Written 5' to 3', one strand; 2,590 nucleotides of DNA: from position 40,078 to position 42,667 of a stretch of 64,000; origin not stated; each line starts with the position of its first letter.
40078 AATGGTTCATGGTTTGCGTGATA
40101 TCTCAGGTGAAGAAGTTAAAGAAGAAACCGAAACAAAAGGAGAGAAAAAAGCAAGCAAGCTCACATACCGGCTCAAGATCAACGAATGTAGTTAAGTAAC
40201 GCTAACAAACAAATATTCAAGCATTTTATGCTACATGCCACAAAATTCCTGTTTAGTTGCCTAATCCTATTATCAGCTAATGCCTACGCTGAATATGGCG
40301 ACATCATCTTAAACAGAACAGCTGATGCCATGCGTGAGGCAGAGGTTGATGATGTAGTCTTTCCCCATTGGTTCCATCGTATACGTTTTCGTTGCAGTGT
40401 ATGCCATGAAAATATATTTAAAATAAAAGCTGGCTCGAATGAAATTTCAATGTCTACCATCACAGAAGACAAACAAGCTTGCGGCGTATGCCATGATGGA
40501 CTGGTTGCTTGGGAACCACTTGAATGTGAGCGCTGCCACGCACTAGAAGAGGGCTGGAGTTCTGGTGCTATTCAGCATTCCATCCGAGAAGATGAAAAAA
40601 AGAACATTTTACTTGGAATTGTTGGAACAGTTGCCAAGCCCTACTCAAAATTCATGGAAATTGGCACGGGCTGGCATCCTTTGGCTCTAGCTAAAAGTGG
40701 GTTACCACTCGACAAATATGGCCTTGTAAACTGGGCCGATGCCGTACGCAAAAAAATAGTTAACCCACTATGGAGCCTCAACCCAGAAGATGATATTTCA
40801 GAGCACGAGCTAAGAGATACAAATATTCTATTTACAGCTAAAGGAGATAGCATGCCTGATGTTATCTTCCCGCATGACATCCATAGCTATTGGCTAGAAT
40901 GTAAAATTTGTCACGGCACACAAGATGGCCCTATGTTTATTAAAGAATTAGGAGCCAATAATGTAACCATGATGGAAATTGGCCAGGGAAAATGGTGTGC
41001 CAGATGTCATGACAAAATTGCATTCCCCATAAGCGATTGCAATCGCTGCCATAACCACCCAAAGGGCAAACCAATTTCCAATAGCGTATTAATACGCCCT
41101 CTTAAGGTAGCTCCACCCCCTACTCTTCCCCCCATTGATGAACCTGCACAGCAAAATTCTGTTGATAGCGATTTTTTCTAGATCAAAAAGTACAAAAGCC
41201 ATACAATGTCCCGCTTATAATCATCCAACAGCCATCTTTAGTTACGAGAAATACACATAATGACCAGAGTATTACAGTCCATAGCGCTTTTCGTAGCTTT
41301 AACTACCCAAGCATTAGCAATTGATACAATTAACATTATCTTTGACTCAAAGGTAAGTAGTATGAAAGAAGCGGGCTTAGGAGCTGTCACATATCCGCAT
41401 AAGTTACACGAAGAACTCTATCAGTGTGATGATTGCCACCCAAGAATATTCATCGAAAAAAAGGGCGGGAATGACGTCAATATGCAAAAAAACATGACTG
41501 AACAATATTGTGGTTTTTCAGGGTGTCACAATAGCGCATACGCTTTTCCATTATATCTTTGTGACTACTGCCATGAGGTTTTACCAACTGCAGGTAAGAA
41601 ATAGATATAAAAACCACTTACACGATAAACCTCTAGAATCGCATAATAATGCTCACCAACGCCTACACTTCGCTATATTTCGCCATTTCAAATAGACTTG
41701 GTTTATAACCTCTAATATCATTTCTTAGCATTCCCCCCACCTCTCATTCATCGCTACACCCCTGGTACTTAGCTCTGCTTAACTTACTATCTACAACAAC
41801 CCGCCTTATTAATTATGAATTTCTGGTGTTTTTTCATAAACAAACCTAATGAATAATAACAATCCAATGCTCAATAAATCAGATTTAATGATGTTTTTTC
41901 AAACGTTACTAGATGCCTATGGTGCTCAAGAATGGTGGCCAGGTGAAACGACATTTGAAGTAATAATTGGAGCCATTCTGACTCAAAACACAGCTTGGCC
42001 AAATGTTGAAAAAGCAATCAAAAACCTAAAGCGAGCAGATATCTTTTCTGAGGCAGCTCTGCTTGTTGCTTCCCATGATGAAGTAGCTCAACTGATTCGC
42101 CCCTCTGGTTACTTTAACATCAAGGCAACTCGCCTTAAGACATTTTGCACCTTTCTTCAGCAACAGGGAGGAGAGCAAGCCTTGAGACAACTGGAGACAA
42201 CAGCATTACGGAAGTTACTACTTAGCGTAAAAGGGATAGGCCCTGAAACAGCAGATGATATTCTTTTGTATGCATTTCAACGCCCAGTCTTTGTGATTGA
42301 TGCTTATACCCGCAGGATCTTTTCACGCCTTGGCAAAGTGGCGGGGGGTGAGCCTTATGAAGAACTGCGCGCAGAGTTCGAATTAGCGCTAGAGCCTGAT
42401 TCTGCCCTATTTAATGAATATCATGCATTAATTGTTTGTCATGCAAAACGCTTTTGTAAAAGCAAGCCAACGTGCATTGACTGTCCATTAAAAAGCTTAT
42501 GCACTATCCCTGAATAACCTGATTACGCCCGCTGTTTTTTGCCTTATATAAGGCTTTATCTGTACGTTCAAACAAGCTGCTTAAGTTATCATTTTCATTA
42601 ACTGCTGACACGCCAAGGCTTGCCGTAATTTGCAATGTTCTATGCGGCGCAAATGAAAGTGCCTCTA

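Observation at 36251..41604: Family of four paralogous c7-type cytochromes with a conserved two-domain architecture and an inter-domain D-(K/R)-(Y/F)-G-(L/F)-(V/I)-(D/N)-W motif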

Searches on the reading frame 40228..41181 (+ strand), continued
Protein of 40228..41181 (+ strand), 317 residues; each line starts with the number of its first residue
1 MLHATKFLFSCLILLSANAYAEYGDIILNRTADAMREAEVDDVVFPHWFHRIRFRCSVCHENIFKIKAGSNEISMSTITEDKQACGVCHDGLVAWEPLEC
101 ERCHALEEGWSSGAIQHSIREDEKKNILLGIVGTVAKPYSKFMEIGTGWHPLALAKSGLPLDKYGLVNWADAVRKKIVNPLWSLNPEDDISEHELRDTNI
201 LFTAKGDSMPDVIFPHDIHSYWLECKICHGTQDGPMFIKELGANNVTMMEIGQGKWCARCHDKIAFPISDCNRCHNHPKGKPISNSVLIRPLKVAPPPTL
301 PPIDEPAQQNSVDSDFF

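Call 73: search_protein_families(library=ncbifam, proteins=[L007:7773-9356:+, L007:9467-9901:+], max_evalue=0.00001)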
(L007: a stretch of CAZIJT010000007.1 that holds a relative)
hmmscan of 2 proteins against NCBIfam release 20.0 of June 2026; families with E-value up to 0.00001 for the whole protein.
L007:7773-9356:+ (527 aa): 4 families
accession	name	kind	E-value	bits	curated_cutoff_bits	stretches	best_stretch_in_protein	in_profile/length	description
TIGR03866.1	PQQ_ABC_repeats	subfamily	1.1e-07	31.3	287.3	0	134-228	37-130/310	PQQ-dependent catabolism-associated beta-propeller protein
NF045774.1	cytochro_C551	exception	8.4e-07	28.9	118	1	1-112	1-107/110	cytochrome c551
NF045773.1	cytochro_C550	exception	3.2e-06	27.1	125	1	34-111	45-116/118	cytochrome c550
NF052460.1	L-NosZ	equivalog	4e-06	25.6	700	0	158-274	63-179/480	clade III lactonase-type nitrous-oxide reductase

L007:9467-9901:+ (144 aa): 2 families
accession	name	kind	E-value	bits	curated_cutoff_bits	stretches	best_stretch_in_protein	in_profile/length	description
NF033864.1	cytochrome579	equivalog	9e-15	54.9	280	1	15-140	9-138/179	cytochrome 579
NF011054.0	PRK14486.1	equivalog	9.4e-13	48.3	447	1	36-141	201-290/294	putative bifunctional cbb3-type cytochrome c oxidase subunit II/cytochrome c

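Call 76: search_protein_families(library=pfam, proteins=[L007:7773-9356:+, L007:6539-7228:+], max_evalue=0.00001)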
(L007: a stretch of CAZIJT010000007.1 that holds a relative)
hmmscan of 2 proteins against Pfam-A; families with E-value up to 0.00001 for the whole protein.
L007:7773-9356:+ (527 aa): 2 families
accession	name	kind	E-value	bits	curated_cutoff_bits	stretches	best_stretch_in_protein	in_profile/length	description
PF02239.22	Cytochrom_D1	-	8.1e-116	387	25.5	1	147-522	2-368/368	Cytochrome D1 heme domain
PF13442.11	Cytochrome_CBB3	-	7.4e-10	39.5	27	1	37-111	2-68/68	Cytochrome C oxidase, cbb3-type, subunit III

L007:6539-7228:+ (229 aa): 3 families
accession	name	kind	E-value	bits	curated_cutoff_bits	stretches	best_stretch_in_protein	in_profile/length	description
PF03264.19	Cytochrom_NNT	-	9.3e-26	91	24.1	1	83-216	39-172/174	NapC/NirT cytochrome c family, N-terminal region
PF14522.11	Cytochrome_C7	-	2.6e-08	34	24.8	0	169-210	9-50/67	Cytochrome c7 and related cytochrome c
PF22113.1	Mtrc-MtrF_II-IV_dom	-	3.4e-06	27.2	30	1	83-213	9-131/176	Outer membrane cytochrome MtrC/MtrF-like, domains II/IV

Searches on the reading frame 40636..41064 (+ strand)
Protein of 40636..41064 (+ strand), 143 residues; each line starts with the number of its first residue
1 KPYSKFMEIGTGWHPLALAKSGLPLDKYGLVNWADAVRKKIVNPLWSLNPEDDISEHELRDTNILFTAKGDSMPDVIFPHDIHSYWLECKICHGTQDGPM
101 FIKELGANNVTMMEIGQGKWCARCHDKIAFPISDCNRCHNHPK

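Call 26: find_homologous_proteins(query=A3, max_evalue=0.001)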
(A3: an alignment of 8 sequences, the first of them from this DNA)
Query A3 (8 sequences) (143 aa, profile of the alignment): 780 proteins with E <= 0.001 among 1090 candidates; the best 120 are listed.
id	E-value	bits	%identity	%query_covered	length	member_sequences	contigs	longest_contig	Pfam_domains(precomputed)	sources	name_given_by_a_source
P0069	2.7e-61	223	35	95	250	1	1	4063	PF02085.22,PF14522.12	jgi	jgi:c(7)-type cytochrome triheme protein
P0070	2.1e-55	204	35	84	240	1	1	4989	PF02085.22,PF14522.12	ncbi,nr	ncbi:MAG: hypothetical protein HY880_07175, partial [Deltaproteobacteria bacterium]|nr:hypothetical 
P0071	5.4e-52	193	42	87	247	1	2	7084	PF02085.22,PF14522.12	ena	-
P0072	7.4e-52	193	36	83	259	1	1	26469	PF14522.12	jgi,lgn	jgi:c(7)-type cytochrome triheme protein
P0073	2.0e-50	188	33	82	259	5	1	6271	PF02085.22,PF14522.12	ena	-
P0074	7.9e-50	186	50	95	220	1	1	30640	PF14522.12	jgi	jgi:c(7)-type cytochrome triheme protein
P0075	1.1e-49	186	33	95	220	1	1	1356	PF14522.12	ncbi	-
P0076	7.2e-49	183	54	98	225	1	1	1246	PF14522.12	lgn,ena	-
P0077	8.4e-49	183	50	100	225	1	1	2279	PF14522.12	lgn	-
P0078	8.7e-49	183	31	84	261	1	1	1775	PF02085.22,PF14522.12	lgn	-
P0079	1.0e-48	183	32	84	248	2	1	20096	PF02085.22,PF14522.12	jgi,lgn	jgi:c(7)-type cytochrome triheme protein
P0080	1.2e-48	182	52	100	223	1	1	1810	PF14522.12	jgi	-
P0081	1.3e-48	182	48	98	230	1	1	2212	PF14522.12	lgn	-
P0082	1.4e-48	182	47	92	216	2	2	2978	PF14522.12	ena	-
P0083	1.5e-48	182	48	100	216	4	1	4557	PF14522.12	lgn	-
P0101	1.6e-47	179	48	100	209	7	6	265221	PF14522.12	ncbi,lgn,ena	-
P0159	6.4e-45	170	31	83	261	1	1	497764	PF02085.22,PF14522.12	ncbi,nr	ncbi:MAG: cytochrome c3 family protein [Desulfobulbaceae bacterium]|nr:cytochrome c3 family protein 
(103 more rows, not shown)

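Call 29: find_encoding_contigs(protein=P0101, flank=8000, max_places=3)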
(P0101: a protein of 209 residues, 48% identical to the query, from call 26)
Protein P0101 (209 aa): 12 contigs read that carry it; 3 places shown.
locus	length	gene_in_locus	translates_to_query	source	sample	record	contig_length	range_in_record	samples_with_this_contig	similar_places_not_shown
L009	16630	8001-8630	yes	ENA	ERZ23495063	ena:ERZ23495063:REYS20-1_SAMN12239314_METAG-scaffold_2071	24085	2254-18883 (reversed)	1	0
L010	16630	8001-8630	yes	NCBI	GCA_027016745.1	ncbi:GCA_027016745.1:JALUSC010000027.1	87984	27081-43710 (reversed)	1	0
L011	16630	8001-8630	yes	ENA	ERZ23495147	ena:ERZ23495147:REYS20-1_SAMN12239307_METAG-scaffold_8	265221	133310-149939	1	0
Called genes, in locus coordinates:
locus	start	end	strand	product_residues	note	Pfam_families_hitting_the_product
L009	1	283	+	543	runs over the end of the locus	PF25323:6TM_PilS, PF00989:PAS (weak), PF13188:PAS_8 (weak), PF00512:HisKA, PF02518:HATPase_c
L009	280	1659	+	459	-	PF00072:Response_reg, PF00158:Sigma54_activat, PF01078:Mg_chelatase (faint), PF14532:Sigma54_activ_2, PF00004:AAA (weak), PF07728:AAA_5 (weak), PF25601:AAA_lid_14, PF02954:HTH_8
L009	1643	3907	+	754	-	PF00515:TPR_1 (faint), PF07719:TPR_2 (faint), PF13424:TPR_12 (faint), PF13181:TPR_8 (faint)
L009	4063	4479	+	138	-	PF07963:N_methyl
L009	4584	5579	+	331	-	-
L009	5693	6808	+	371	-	PF00033:Cytochrome_B, PF13631:Cytochrom_B_N_2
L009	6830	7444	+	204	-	-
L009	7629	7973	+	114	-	PF14522:Cytochrome_C7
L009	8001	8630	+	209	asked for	PF14522:Cytochrome_C7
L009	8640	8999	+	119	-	PF14522:Cytochrome_C7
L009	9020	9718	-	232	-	PF01182:Glucosamine_iso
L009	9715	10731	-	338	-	PF00480:ROK (weak), PF02685:Glucokinase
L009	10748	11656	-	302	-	PF03446:NAD_binding_2, PF03807:F420_oxidored, PF00393:6PGD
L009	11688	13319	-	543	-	PF00342:PGI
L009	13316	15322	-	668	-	PF00456:Transketolase_N, PF02779:Transket_pyr, PF02780:Transketolase_C, PF22613:Transketolase_C_1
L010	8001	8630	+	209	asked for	PF14522:Cytochrome_C7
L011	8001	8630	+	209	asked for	PF14522:Cytochrome_C7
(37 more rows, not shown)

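Call 30: find_encoding_contigs(protein=P0159, flank=8000, max_places=2)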
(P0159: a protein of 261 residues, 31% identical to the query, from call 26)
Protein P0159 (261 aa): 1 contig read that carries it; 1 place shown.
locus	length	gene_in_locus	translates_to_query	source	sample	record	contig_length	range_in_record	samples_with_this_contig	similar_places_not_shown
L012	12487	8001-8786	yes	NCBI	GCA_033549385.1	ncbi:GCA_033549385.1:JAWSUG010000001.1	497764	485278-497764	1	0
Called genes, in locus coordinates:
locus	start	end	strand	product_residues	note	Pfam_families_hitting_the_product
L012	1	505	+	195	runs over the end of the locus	-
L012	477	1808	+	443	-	-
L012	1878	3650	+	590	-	PF00639:Rotamase (faint), PF13145:Rotamase_2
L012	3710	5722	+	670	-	-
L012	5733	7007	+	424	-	PF02085:Cytochrom_CIII (faint), PF14522:Cytochrome_C7 (faint), PF14537:Cytochrom_c3_2 (faint), PF22678:Cytochrom_c_NrfB-like (faint), PF09699:Paired_CXXCH_1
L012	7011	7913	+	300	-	PF01436:NHL (weak)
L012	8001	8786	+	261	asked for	PF02085:Cytochrom_CIII (faint), PF14522:Cytochrome_C7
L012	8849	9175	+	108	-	-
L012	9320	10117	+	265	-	PF02085:Cytochrom_CIII (weak), PF14522:Cytochrome_C7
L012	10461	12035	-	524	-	PF01564:Spermine_synth, PF08241:Methyltransf_11 (weak), PF13578:Methyltransf_24 (weak), PF13649:Methyltransf_25 (weak)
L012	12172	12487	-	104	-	PF12762:DDE_Tnp_IS1595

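Call 42: search_protein_representatives(alignment_id=A3)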
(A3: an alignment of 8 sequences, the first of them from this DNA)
Query: 8 sequences, 136 profile positions. Proteins with E-value up to 0.001 (for the whole library): 1546; up to 1e-10: 875; up to 1e-30: 393. The best 150 are listed.
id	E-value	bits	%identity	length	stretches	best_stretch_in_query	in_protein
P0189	1.2e-196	659.8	-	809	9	20-133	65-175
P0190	7.9e-149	505.0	-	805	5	20-133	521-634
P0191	9.6e-128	436.7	-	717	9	72-133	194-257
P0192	2.6e-123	422.4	-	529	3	14-133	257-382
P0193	8.6e-113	388.3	-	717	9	70-133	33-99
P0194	1.7e-101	351.8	-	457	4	17-133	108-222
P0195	1.4e-94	329.4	-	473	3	14-133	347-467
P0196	1.0e-91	320.1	-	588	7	70-133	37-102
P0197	2.3e-88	309.2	-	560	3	18-133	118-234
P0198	5.0e-88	308.1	-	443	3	22-132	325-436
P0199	6.7e-87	304.5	-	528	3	19-134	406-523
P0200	7.1e-82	288.2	-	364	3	21-133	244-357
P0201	2.2e-73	260.7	-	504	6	60-133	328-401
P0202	2.2e-72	257.5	-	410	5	66-134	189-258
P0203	1.2e-67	242.1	-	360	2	19-133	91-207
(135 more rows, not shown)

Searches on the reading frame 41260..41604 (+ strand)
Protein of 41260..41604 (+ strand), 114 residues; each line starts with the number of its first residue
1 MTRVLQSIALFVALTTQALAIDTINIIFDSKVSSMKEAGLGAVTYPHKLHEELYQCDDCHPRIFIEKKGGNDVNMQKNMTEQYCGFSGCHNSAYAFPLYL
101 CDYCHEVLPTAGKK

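Call 3: search_protein_families(library=pfam, proteins=[window:41260-41604:+], max_evalue=0.01)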
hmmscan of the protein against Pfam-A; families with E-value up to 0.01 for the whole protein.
window:41260-41604:+ (114 aa): 2 families
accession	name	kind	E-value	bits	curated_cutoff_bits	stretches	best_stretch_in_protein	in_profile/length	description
PF14522.11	Cytochrome_C7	-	4.5e-10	39.6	24.8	1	43-106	1-67/67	Cytochrome c7 and related cytochrome c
PF02085.21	Cytochrom_CIII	-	0.0023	18.7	22.9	0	38-92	16-55/101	Class III cytochrome C family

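Call 4: search_protein_families(library=ncbifam, proteins=[window:41260-41604:+], max_evalue=0.01)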
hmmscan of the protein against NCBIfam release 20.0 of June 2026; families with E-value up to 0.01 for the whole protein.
window:41260-41604:+ (114 aa): 3 families
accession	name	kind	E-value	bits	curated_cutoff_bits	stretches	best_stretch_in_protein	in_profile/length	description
TIGR04257.1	nanowire_3heme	domain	2.4e-15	56.4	40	1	35-106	5-75/75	c(7)-type cytochrome triheme domain-containing protein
NF043011.1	CytC7_Geobact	equivalog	9.2e-08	32.5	120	1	1-105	1-88/89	cytochrome c7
NF045713.1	CxxCH_16_HmcA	equivalog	0.001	17.8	400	1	28-111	281-374/541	sulfate respiration complex hexadecaheme cytochrome HmcA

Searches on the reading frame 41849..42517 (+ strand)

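Call 37: search_protein_families(library=ncbifam, proteins=[window:41849-42517:+], max_evalue=0.00001)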
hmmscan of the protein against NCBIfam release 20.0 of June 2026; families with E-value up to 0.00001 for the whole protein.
window:41849-42517:+ (222 aa): 6 families
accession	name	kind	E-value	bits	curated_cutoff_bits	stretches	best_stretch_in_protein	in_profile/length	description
NF010494.0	PRK13913.1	equivalog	2.7e-32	112.5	192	1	26-184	23-183/220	3-methyladenine DNA glycosylase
NF053634.1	MonDNAglycDR2438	equivalog_domain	3e-24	85.8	400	1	19-219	4-205/219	monofunctional DNA glycosylase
TIGR01083.1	nth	equivalog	5e-17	62.2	211.7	1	33-209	25-192/192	endonuclease III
TIGR01084.1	mutY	equivalog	1.6e-11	44.3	286.5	1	34-219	27-207/277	A/G-specific adenine glycosylase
NF007978.0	PRK10702.1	equivalog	1.8e-10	40.8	405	1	34-219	28-204/211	endonuclease III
NF010488.0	PRK13910.1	equivalog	1.9e-07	30.8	471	1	73-218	31-167/290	adenine-specific DNA glycosylase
